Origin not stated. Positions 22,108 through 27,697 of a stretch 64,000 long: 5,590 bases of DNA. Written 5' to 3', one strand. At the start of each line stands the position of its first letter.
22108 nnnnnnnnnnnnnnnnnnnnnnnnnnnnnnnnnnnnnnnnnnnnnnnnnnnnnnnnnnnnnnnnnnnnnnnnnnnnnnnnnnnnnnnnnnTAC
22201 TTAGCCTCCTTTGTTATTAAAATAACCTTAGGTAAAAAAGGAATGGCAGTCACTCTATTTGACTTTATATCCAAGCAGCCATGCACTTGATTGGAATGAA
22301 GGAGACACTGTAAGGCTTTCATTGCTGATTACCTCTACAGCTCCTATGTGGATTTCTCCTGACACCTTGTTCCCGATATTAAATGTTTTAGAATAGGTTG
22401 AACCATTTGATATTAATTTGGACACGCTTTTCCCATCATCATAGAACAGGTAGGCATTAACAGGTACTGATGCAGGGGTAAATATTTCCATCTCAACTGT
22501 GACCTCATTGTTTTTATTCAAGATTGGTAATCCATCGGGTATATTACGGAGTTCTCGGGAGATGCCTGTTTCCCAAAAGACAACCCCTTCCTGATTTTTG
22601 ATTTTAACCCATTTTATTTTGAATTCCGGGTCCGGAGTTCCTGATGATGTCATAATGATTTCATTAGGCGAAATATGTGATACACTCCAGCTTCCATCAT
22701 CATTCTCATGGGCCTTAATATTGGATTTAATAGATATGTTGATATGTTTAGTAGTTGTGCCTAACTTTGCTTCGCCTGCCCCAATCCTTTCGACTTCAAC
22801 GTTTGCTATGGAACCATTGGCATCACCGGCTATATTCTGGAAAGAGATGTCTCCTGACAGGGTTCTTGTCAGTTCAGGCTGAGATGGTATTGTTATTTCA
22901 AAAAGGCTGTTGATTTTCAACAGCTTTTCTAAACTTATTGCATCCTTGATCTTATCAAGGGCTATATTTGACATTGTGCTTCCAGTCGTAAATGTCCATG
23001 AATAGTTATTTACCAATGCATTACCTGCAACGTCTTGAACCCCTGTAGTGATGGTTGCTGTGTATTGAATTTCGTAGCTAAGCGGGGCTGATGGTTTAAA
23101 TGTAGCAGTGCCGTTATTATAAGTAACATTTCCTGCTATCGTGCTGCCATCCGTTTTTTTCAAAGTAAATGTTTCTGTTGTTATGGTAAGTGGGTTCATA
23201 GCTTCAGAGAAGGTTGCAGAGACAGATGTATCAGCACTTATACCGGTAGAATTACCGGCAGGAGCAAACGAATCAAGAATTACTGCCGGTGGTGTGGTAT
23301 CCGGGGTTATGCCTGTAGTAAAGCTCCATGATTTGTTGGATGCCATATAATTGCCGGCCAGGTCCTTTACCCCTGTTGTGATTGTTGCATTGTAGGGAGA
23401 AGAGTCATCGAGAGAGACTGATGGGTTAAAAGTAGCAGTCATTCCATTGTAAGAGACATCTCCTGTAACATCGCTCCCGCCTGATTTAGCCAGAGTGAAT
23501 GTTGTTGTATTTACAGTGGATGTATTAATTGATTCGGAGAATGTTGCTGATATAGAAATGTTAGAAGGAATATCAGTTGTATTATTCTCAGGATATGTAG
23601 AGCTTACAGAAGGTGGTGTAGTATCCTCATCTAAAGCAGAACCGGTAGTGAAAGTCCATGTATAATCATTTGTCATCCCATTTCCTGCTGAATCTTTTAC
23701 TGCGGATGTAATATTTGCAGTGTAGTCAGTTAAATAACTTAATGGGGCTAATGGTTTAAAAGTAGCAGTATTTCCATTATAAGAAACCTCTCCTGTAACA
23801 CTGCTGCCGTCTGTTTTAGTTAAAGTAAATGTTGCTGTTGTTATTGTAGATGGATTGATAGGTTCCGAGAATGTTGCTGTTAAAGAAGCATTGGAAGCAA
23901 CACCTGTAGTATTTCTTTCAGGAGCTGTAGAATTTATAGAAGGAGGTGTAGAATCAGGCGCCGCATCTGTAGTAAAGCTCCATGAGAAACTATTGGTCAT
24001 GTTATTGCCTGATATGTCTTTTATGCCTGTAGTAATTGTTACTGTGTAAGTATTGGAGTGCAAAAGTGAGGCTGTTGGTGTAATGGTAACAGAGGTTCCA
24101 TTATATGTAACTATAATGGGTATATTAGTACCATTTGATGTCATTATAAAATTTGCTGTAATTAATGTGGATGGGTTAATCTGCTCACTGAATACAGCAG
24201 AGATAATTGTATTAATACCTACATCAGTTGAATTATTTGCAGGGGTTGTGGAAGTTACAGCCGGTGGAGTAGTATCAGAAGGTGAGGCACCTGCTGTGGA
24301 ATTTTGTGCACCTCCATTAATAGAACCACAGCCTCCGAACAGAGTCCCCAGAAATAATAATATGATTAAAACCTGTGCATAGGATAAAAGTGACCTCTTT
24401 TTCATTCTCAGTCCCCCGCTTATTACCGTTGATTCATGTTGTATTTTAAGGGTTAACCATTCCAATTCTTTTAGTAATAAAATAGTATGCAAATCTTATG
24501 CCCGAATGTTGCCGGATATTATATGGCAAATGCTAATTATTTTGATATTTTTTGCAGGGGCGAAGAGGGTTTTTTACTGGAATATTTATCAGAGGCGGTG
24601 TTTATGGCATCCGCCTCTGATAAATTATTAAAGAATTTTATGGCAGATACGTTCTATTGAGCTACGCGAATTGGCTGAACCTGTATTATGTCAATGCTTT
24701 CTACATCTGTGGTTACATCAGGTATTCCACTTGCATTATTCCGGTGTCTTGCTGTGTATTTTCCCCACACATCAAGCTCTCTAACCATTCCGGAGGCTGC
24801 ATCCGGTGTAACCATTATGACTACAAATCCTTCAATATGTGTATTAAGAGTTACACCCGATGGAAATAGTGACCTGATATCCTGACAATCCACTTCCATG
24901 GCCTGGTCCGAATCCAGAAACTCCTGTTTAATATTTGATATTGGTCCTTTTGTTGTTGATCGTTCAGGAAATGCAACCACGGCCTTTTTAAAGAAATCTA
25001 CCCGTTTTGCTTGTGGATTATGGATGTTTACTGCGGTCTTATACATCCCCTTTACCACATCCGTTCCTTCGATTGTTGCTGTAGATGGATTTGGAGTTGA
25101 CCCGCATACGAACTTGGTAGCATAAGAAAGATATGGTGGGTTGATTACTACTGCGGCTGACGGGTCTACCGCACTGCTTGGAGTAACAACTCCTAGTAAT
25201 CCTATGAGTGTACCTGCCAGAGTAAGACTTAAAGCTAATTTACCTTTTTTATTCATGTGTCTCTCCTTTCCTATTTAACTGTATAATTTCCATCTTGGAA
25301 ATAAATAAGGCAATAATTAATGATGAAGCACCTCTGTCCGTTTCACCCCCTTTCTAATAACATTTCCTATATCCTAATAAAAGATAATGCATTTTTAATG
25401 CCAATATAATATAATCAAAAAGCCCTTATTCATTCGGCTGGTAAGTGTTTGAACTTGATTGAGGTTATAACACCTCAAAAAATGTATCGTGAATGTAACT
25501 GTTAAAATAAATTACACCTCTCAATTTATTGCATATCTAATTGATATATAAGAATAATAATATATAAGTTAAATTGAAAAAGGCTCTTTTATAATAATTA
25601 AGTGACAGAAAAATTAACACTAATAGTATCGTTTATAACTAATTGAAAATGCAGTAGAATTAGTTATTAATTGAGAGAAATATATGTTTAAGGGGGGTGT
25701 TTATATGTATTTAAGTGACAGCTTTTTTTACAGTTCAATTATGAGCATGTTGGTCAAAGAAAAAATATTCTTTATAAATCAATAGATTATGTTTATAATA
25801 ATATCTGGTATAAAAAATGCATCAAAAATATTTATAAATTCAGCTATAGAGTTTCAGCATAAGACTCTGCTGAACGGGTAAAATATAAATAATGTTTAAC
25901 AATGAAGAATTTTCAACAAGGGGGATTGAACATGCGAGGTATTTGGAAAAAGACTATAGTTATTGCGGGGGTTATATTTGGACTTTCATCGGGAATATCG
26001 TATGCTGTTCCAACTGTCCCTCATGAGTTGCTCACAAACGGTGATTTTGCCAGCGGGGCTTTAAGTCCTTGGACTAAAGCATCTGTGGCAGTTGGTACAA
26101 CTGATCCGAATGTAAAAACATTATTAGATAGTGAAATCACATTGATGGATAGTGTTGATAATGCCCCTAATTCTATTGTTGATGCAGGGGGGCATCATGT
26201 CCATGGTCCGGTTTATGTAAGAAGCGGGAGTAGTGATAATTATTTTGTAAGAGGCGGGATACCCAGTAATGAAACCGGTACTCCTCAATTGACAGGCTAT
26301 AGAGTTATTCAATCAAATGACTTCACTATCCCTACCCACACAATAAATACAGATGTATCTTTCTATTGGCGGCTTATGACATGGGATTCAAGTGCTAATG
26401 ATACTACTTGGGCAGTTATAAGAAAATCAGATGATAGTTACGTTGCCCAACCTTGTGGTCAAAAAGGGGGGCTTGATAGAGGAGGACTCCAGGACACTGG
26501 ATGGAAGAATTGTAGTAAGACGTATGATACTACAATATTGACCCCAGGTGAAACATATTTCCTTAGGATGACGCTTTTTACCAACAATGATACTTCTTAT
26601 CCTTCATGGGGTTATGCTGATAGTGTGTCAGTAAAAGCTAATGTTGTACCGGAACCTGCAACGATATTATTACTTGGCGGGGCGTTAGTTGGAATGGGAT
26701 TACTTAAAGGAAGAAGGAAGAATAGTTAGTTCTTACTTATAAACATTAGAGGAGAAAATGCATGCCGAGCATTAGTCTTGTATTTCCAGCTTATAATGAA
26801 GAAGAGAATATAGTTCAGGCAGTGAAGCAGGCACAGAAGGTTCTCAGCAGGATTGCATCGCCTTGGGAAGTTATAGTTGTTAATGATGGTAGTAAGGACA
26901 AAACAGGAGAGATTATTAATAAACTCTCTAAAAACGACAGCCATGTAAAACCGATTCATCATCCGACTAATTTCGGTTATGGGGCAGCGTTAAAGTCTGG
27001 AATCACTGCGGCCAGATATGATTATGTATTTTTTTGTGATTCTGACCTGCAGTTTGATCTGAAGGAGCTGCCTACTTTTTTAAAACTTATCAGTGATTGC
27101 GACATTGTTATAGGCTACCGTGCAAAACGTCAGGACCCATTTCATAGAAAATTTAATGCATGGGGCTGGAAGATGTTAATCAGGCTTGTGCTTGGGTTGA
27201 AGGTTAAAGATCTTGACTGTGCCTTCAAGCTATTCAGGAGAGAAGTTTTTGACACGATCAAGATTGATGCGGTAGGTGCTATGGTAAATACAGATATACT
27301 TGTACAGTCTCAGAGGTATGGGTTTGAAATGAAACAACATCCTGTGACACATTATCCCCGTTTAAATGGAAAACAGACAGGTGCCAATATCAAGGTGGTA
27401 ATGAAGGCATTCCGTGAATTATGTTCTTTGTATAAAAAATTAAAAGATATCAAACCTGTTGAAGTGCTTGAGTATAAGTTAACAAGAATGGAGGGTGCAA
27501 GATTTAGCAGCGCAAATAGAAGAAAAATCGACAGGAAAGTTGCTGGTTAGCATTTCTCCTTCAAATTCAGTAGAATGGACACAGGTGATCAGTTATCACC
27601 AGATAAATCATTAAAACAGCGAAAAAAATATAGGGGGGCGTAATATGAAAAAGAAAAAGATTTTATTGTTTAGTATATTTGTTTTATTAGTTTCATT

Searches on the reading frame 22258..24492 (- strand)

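Call 38: search_protein_families(library=pfam, proteins=[window:22258-24492:-])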
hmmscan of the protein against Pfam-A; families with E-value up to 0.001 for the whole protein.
window:22258-24492:- (745 aa): 2 families
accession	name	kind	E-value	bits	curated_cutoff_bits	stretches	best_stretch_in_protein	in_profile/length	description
PF13205.12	Big_5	-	4.7e-102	336.3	23.6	4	73-175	1-105/105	Bacterial Ig-like domain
PF04234.18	CopC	-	3.1e-11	44.6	23.3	0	186-251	4-62/92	CopC domain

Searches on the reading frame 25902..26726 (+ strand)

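Call 38: search_protein_families(library=pfam, proteins=[window:25902-26726:+])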
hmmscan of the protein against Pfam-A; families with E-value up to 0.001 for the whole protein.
window:25902-26726:+ (275 aa): 1 family
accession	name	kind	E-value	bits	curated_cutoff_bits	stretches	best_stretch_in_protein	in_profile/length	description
PF07589.16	PEP-CTERM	-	4.9e-05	23.7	20.7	1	249-272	2-23/24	PEP-CTERM motif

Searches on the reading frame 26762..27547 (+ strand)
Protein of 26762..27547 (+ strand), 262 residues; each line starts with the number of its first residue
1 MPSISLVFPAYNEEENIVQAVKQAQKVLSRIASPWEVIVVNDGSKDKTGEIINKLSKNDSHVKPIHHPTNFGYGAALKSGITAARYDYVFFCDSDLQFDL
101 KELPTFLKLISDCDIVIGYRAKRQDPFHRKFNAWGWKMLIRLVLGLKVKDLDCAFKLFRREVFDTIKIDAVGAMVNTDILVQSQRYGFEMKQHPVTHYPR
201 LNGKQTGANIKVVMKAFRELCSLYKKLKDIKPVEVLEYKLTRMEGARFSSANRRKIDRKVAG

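Call 38: search_protein_families(library=pfam, proteins=[window:26762-27547:+])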
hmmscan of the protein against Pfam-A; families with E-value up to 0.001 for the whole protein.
window:26762-27547:+ (262 aa): 3 families
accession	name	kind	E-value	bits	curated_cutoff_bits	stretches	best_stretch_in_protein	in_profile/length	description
PF00535.33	Glycos_transf_2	-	5.2e-35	121.3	23.3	1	5-165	1-166/168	Glycosyl transferase family 2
PF10111.15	Glyco_tranf_2_2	-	1e-10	42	27.3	1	5-111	1-107/276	Glycosyltransferase like family 2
PF13506.12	Glyco_transf_21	-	0.00011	22.1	21.7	1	77-166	22-117/174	Glycosyl transferase family 21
